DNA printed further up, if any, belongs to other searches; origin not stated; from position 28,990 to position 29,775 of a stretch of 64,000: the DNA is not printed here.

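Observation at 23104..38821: Rnf operon physically fused to an Mbh-type Mrp antiporter module and an ApbE/NusG_II/Gx flavinylation trio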

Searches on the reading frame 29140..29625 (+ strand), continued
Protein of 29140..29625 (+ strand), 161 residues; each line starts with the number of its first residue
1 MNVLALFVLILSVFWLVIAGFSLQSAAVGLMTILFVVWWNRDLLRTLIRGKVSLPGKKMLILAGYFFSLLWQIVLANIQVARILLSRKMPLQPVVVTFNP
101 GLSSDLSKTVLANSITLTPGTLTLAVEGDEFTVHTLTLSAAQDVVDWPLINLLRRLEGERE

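Call 29: find_encoding_contigs(protein=P0044, flank=10000, max_places=1)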
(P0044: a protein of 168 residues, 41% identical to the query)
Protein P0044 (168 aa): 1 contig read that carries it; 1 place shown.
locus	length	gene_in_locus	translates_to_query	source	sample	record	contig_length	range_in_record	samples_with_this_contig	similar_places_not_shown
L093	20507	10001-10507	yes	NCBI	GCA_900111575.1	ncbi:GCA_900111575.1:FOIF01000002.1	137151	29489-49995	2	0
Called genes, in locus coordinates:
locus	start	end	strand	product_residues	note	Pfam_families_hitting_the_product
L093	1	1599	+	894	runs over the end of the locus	-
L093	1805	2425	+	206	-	PF06971:Put_DNA-bind_N, PF02629:CoA_binding, PF01408:GFO_IDH_MocA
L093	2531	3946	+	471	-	PF00206:Lyase_1, PF10415:FumaraseC_C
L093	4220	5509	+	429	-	PF13375:RnfC_N, PF01512:Complex1_51K, PF10531:SLBB, PF13237:Fer4_10, PF12838:Fer4_7 (weak), PF13183:Fer4_8, PF13187:Fer4_9 (weak), PF13534:Fer4_17 (weak), +1 more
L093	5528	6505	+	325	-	PF03116:NQR2_RnfD_RnfE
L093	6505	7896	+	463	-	PF04205:FMN_bind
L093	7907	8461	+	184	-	PF02508:Rnf-Nqr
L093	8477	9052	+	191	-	PF02508:Rnf-Nqr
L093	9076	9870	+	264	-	PF04060:FeS, PF12838:Fer4_7 (weak), PF13187:Fer4_9 (weak), PF14697:Fer4_21 (weak), PF00037:Fer4 (weak), PF12838:Fer4_7 (weak), PF13187:Fer4_9 (weak), PF14697:Fer4_21 (weak), +5 more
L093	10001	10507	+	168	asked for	PF01899:MNHE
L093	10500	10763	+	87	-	PF04066:MrpF_PhaF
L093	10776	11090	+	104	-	PF03334:PhaG_MnhG_YufB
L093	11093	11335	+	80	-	PF13244:MbhD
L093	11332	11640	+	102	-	PF20501:MbhE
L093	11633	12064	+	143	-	PF04039:MnhB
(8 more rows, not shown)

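Call 46: find_related_loci(query=A1, collection=metagenome_contigs, flank=10000)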
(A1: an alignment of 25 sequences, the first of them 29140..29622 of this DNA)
Query A1 (161 aa) in metagenome_contigs; peptide patterns used: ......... (x = any residue, [..] = any of these).
600 stretches matched a pattern (row limit reached: there are more); 592 encode a relative of the query (tblastn E <= 1e-3); the best 80 are kept; 80 distinct loci.
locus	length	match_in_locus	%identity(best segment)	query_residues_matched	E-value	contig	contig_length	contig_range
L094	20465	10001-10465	36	2-158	2e-29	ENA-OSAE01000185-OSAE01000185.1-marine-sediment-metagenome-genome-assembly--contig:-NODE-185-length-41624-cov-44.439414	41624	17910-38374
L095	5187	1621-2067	40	9-157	1e-28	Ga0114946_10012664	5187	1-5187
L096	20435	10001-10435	38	5-146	3e-25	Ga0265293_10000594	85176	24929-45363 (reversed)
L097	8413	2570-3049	37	1-159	7e-25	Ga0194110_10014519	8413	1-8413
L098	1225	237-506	48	57-146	1e-24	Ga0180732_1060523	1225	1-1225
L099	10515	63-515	35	5-157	4e-24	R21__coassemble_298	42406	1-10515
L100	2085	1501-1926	40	2-146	4e-24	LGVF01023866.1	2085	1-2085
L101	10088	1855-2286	43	1-142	6e-24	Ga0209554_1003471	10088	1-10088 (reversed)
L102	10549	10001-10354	45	21-137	1e-23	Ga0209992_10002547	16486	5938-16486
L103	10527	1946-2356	39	9-142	1e-23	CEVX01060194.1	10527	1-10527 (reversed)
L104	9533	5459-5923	37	9-161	1e-23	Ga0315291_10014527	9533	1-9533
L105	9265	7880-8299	38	2-143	1e-23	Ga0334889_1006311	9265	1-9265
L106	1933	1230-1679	41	4-154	2e-23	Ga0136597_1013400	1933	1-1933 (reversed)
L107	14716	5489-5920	39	4-142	3e-23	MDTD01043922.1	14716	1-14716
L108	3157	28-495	39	1-161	3e-23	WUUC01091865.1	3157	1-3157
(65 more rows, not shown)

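Call 61: search_protein_families(library=ncbifam, proteins=[window:29140-29625:+], max_evalue=0.00001)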
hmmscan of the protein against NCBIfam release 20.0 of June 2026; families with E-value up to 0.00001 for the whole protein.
window:29140-29625:+ (161 aa): 16 families
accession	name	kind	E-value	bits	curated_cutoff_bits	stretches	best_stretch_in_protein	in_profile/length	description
NF009295.0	PRK12652.1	equivalog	3.3e-26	92.4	290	1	5-146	173-313/368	monovalent cation/H+ antiporter subunit E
NF006519.0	PRK08965.1-3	equivalog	9.4e-17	61.3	190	1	6-141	5-137/158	Na+/H+ antiporter subunit E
TIGR00942.1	2a6301s05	subfamily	1.3e-16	60.9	212.25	1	16-139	2-120/144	multicomponent Na+:H+ antiporter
NF006518.0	PRK08965.1-2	equivalog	1.4e-15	57.5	159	1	8-146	16-151/166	Na+/H+ antiporter subunit E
NF009292.0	PRK12651.1-3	equivalog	2.2e-15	57.1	213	1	5-143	5-140/158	Na+/H+ antiporter subunit E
NF006244.0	PRK08382.1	equivalog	4.7e-15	56.1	226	1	6-127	37-161/201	putative monovalent cation/H+ antiporter subunit E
NF006245.0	PRK08383.1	subfamily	4e-14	52.8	192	1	21-139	26-143/168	putative monovalent cation/H+ antiporter subunit E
NF009291.0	PRK12651.1-1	equivalog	3.9e-12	46.4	228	1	3-143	3-140/159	Na+/H+ antiporter subunit E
NF005131.0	PRK06580.1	equivalog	9.2e-12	45.1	121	1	61-151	10-98/107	putative monovalent cation/H+ antiporter subunit E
NF004922.0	PRK06279.1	equivalog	1.1e-11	44.9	99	1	58-137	2-79/100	putative monovalent cation/H+ antiporter subunit E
NF009293.0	PRK12651.1-4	equivalog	5.6e-11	42.7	195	1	4-131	10-141/173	Na+/H+ antiporter subunit E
NF006520.0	PRK08965.1-4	equivalog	9.2e-11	41.9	175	1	4-145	7-146/162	Na+/H+ antiporter subunit E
NF006517.0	PRK08965.1-1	equivalog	3.2e-09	37.2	180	1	10-141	10-140/161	Na+/H+ antiporter subunit E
NF009297.0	PRK12654.1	equivalog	9.6e-08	32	116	1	64-131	6-73/151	monovalent cation/H+ antiporter subunit E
NF009240.0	PRK12596.1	equivalog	1e-07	31.9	277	1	6-142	9-141/171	putative monovalent cation/H+ antiporter subunit E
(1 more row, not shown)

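Call 62: find_encoding_contigs(protein=P0036, flank=10000, max_places=1)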
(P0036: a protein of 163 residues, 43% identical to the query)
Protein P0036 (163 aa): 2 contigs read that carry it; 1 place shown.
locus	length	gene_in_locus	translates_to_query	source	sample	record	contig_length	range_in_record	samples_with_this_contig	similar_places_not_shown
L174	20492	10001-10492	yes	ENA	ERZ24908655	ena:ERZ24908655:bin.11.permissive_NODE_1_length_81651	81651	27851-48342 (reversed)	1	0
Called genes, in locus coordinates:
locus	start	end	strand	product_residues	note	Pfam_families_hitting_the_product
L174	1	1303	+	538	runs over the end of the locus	PF00384:Molybdopterin, PF01568:Molydop_binding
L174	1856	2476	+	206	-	PF06971:Put_DNA-bind_N, PF02629:CoA_binding, PF01408:GFO_IDH_MocA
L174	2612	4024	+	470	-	PF00206:Lyase_1, PF10415:FumaraseC_C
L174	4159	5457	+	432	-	PF13375:RnfC_N, PF01512:Complex1_51K, PF10531:SLBB, PF12838:Fer4_7 (weak), PF13183:Fer4_8 (weak), PF13187:Fer4_9 (weak), PF13237:Fer4_10, PF13534:Fer4_17 (weak), +1 more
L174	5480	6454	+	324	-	PF03116:NQR2_RnfD_RnfE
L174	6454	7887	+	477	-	PF04205:FMN_bind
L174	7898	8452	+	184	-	PF02508:Rnf-Nqr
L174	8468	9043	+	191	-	PF02508:Rnf-Nqr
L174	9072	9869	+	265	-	PF04060:FeS, PF12838:Fer4_7 (weak), PF13187:Fer4_9 (weak), PF14697:Fer4_21 (weak), PF00037:Fer4 (weak), PF12838:Fer4_7 (weak), PF13187:Fer4_9 (weak), PF00037:Fer4 (weak), +4 more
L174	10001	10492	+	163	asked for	PF01899:MNHE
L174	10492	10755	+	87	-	PF04066:MrpF_PhaF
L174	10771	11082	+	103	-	PF03334:PhaG_MnhG_YufB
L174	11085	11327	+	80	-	PF13244:MbhD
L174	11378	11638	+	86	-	PF20501:MbhE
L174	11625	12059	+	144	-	PF04039:MnhB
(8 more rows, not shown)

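Call 63: find_encoding_contigs(protein=P0039, flank=10000, max_places=1)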
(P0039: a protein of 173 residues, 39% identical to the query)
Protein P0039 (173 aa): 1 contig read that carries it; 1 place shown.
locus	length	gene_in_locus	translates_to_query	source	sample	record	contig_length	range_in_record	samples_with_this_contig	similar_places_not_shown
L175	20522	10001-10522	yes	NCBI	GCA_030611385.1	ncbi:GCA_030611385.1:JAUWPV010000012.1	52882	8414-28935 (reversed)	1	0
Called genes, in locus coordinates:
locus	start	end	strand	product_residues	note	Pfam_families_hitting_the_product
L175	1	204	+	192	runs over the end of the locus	PF01558:POR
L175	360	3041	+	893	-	PF00133:tRNA-synt_1, PF01406:tRNA-synt_1e (faint), PF09334:tRNA-synt_1g, PF13603:tRNA-synt_1_2, PF09334:tRNA-synt_1g (weak), PF08264:Anticodon_1, PF10458:Val_tRNA-synt_C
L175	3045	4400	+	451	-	PF08245:Mur_ligase_M, PF27239:FOL3_C, PF02875:Mur_ligase_C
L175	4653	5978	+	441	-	PF13375:RnfC_N, PF01512:Complex1_51K, PF10531:SLBB, PF12838:Fer4_7, PF13183:Fer4_8 (weak), PF13237:Fer4_10 (weak), PF14697:Fer4_21 (faint)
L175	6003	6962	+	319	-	PF03116:NQR2_RnfD_RnfE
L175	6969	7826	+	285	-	PF04205:FMN_bind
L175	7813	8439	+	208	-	PF02508:Rnf-Nqr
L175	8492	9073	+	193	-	PF02508:Rnf-Nqr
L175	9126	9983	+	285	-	PF04060:FeS, PF12838:Fer4_7 (weak), PF14697:Fer4_21 (weak), PF13187:Fer4_9 (weak), PF12797:Fer4_2 (weak), PF00037:Fer4, PF12838:Fer4_7, PF13187:Fer4_9, +6 more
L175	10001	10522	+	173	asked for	PF01899:MNHE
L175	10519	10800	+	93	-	PF04066:MrpF_PhaF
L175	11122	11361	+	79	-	PF13244:MbhD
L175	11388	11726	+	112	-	PF20501:MbhE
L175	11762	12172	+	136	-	PF04039:MnhB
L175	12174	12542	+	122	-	PF00420:Oxidored_q2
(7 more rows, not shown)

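Call 64: find_encoding_contigs(protein=P0049, flank=10000, max_places=1)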
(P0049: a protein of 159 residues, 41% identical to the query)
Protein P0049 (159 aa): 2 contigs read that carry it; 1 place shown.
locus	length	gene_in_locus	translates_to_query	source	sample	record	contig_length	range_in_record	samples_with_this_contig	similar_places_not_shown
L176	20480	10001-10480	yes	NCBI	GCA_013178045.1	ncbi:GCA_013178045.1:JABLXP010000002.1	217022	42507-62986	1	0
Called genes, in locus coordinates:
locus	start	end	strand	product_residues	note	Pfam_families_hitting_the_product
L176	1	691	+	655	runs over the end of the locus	PF13292:DXP_synthase_N, PF00456:Transketolase_N, PF00676:E1_dh (weak), PF02775:TPP_enzyme_C (faint), PF02779:Transket_pyr, PF02780:Transketolase_C, PF17147:PFOR_II (weak)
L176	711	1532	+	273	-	PF01479:S4, PF01728:FtsJ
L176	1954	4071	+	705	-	PF00571:CBS, PF00989:PAS, PF08448:PAS_4, PF13426:PAS_9, PF00158:Sigma54_activat, PF14532:Sigma54_activ_2, PF25601:AAA_lid_14, PF18024:HTH_50, +4 more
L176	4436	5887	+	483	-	PF11794:HpaB_N, PF03241:HpaB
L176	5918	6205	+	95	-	PF01106:NifU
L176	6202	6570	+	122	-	PF27236:AF_0334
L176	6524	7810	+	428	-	PF02550:AcetylCoA_hydro, PF13336:AcetylCoA_hyd_C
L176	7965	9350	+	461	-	PF00860:Xan_ur_permease (weak)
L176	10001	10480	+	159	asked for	PF01899:MNHE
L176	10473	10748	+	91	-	PF04066:MrpF_PhaF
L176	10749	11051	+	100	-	PF03334:PhaG_MnhG_YufB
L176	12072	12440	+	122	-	PF00420:Oxidored_q2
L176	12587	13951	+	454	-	PF00361:Proton_antipo_M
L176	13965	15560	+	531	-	PF00662:Proton_antipo_N, PF00361:Proton_antipo_M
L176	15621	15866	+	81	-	-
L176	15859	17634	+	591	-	PF00361:Proton_antipo_M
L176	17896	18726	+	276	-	PF01513:NAD_kinase, PF20143:NAD_kinase_C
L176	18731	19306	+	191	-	PF01209:Ubie_methyltran (weak), PF13847:Methyltransf_31, PF13649:Methyltransf_25, PF06962:rRNA_methylase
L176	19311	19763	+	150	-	PF01316:Arg_repressor, PF02863:Arg_repressor_C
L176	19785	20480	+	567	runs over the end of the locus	PF02463:SMC_N, PF13476:AAA_23, PF13555:AAA_29 (weak), PF13304:AAA_21 (faint)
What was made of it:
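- L176 is stand-alone (call 64). L176 has mrp alone (call 64).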
